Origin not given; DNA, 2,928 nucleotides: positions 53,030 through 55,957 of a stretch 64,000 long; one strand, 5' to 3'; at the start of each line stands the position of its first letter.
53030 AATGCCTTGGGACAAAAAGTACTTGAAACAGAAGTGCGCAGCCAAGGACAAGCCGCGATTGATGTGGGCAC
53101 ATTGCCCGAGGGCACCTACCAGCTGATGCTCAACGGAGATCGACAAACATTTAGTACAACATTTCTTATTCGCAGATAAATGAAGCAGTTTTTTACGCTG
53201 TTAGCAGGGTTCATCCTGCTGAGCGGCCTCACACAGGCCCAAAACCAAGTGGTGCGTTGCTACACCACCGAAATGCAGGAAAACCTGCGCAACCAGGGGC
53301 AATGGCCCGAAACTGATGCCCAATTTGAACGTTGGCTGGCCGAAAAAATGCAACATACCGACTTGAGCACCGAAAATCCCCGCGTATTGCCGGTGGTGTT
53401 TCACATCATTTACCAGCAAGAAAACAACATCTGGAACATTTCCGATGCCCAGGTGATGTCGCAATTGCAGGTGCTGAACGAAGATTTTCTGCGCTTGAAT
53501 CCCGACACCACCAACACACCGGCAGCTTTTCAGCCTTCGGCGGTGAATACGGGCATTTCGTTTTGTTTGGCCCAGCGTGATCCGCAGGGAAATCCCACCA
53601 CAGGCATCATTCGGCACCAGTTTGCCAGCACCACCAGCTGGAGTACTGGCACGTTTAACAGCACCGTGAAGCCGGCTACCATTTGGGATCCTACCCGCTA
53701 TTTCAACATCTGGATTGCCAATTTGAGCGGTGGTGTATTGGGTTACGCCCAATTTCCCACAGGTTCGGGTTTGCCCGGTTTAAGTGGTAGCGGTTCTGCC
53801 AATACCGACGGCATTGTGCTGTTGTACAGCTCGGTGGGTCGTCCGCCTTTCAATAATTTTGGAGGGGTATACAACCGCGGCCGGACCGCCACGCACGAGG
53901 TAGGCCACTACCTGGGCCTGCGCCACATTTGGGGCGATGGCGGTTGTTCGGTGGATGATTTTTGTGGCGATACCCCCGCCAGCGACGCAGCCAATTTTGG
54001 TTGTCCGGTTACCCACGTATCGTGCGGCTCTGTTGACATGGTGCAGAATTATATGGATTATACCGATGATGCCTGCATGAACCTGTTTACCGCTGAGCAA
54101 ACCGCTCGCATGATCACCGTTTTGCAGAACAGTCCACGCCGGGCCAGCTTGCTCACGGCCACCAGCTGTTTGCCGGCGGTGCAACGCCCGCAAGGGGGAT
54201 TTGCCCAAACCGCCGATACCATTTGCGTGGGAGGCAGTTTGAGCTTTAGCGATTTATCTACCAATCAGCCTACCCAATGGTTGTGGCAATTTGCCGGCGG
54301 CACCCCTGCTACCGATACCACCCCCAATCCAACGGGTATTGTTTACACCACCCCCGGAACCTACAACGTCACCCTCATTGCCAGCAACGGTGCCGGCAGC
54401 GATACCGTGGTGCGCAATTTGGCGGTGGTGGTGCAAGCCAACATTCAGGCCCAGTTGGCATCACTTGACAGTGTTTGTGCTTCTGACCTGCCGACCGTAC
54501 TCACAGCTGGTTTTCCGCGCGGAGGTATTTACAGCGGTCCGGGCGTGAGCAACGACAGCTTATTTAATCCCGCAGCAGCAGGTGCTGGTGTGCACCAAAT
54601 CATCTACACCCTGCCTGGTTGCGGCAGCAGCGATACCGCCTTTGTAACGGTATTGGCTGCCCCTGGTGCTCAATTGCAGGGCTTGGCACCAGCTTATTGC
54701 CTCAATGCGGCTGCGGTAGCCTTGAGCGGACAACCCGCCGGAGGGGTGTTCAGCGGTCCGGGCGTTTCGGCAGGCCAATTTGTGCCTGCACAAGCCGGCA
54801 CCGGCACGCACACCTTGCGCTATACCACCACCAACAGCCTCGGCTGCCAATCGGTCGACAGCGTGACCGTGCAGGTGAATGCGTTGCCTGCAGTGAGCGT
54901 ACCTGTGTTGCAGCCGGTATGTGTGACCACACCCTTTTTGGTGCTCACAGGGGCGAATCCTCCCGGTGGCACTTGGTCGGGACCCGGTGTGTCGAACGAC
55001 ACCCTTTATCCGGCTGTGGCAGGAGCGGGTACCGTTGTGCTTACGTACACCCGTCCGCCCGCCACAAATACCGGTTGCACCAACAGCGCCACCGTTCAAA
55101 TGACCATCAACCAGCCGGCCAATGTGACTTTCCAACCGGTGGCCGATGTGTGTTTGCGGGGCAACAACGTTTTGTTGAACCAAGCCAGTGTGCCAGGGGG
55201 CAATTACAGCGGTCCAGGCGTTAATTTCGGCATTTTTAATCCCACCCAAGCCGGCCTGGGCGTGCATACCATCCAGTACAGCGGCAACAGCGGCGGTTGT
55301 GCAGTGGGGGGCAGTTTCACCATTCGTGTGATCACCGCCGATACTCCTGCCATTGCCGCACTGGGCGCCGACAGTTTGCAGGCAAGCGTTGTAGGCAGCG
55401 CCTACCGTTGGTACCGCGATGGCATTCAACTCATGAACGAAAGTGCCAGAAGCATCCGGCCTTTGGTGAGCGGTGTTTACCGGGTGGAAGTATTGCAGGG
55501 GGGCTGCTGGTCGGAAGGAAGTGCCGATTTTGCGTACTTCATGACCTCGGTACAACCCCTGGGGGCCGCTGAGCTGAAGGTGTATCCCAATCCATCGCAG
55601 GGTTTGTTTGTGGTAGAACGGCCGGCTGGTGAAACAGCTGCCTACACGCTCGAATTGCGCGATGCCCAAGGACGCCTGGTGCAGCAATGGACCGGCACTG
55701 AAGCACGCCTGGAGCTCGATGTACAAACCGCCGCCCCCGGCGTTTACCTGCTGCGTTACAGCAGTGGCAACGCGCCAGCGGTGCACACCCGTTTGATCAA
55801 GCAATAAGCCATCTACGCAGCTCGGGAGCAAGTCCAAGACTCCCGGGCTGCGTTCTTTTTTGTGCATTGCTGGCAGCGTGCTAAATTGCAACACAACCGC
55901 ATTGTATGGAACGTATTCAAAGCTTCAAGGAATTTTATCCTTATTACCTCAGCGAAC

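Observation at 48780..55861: Tandem T9SS-secreted S8 subtilase and M43 metalloprotease sharing an identical-type C-terminal cassette, preceded by a small lipoprotein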

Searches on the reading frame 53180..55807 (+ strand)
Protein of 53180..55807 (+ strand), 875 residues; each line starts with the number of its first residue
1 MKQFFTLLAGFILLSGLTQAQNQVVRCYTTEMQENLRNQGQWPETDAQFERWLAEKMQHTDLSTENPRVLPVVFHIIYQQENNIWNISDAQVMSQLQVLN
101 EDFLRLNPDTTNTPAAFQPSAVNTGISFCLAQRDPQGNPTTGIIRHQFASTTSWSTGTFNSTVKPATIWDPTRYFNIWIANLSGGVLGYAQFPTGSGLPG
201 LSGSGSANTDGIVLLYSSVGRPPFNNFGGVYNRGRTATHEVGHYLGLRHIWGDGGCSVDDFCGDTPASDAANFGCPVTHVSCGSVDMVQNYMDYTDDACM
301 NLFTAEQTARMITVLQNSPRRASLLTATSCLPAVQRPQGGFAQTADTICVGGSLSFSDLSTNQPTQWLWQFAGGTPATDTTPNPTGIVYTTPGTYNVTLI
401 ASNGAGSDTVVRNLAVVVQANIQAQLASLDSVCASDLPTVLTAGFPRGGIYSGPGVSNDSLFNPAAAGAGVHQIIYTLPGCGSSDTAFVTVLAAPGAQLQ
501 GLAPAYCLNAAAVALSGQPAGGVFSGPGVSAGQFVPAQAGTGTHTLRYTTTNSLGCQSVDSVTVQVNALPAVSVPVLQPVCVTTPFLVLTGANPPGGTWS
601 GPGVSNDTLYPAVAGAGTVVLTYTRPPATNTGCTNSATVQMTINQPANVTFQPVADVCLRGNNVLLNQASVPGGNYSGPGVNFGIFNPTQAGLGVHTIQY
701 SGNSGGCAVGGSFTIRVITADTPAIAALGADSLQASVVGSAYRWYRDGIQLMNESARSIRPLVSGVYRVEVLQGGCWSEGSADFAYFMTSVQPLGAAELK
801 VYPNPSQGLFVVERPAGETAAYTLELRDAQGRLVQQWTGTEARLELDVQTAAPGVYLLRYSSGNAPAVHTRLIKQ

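Call 3: search_protein_families(library=pfam, proteins=[window:53180-55807:+], max_evalue=0.01)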
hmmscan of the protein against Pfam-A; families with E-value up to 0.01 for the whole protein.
window:53180-55807:+ (875 aa): 5 families
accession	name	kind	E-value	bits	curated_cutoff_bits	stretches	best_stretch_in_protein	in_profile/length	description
PF05572.19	Peptidase_M43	-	1.7e-15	57.7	23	1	166-315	9-151/152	Pregnancy-associated plasma protein-A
PF18962.6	Por_Secre_tail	-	1.7e-09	38.2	27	1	801-868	1-70/75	Secretion system C-terminal sorting domain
PF18911.6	PKD_4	-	1.7e-08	34.9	27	1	353-416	23-83/85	PKD domain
PF00801.26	PKD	-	1.9e-08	34.7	23.5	1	351-412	14-76/80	PKD domain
PF18621.7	Rv3651-like_middle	-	0.0029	18.4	31.1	0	29-76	14-61/110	Rv3651-like, middle domain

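Call 4: search_protein_families(library=ncbifam, proteins=[window:53180-55807:+], max_evalue=0.01)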
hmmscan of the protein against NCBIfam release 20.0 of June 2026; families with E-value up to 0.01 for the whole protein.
window:53180-55807:+ (875 aa): 4 families
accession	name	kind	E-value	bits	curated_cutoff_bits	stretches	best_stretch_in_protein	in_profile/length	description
TIGR03952.1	metzin_BF0631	equivalog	1.7e-20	73.3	208.1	2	58-181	36-154/351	zinc-dependent metalloproteinase lipoprotein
TIGR04183.1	Por_Secre_tail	domain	5.6e-12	45.5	23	1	801-875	1-72/72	T9SS type A sorting domain-containing protein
NF038113.1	T9SSA_dep_M36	equivalog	3.5e-05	22.2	885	1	791-867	785-862/869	T9SS-dependent M36 family metallopeptidase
NF050177.1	TapA_OM_Porphy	equivalog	0.00016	20.5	500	1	798-866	470-536/544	TapA/TapC family T9SS-dependent outer membrane protein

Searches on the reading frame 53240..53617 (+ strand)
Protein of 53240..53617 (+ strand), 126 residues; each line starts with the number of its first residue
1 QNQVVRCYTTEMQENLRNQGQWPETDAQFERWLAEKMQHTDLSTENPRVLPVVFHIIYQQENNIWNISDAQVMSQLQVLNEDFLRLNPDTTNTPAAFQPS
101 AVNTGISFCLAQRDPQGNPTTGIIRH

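Call 87: search_solved_structures(query=window:53240-53617:+, max_evalue=0.01, show_alignments=3)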
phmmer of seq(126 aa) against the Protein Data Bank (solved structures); distinct sequences matched with E-value up to 0.01: 7.
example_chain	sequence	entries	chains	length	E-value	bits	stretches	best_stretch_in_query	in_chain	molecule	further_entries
6r7u_A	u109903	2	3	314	6.7e-22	81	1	39-125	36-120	Mirolysin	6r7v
6r7w_A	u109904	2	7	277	1.9e-21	79.6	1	49-125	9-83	Mirolysin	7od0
8cdb_A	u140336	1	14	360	4.8e-17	65.3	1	6-125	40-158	Ulilysin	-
8cd8_A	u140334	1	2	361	4.8e-17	65.3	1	6-125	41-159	Ulilysin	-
2cki_A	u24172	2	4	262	1.9e-16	63.4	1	50-125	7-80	ULILYSIN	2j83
3lum_A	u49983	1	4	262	2e-16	63.4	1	50-125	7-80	Ulilysin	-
3lun_A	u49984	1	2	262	2e-16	63.4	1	50-125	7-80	Ulilysin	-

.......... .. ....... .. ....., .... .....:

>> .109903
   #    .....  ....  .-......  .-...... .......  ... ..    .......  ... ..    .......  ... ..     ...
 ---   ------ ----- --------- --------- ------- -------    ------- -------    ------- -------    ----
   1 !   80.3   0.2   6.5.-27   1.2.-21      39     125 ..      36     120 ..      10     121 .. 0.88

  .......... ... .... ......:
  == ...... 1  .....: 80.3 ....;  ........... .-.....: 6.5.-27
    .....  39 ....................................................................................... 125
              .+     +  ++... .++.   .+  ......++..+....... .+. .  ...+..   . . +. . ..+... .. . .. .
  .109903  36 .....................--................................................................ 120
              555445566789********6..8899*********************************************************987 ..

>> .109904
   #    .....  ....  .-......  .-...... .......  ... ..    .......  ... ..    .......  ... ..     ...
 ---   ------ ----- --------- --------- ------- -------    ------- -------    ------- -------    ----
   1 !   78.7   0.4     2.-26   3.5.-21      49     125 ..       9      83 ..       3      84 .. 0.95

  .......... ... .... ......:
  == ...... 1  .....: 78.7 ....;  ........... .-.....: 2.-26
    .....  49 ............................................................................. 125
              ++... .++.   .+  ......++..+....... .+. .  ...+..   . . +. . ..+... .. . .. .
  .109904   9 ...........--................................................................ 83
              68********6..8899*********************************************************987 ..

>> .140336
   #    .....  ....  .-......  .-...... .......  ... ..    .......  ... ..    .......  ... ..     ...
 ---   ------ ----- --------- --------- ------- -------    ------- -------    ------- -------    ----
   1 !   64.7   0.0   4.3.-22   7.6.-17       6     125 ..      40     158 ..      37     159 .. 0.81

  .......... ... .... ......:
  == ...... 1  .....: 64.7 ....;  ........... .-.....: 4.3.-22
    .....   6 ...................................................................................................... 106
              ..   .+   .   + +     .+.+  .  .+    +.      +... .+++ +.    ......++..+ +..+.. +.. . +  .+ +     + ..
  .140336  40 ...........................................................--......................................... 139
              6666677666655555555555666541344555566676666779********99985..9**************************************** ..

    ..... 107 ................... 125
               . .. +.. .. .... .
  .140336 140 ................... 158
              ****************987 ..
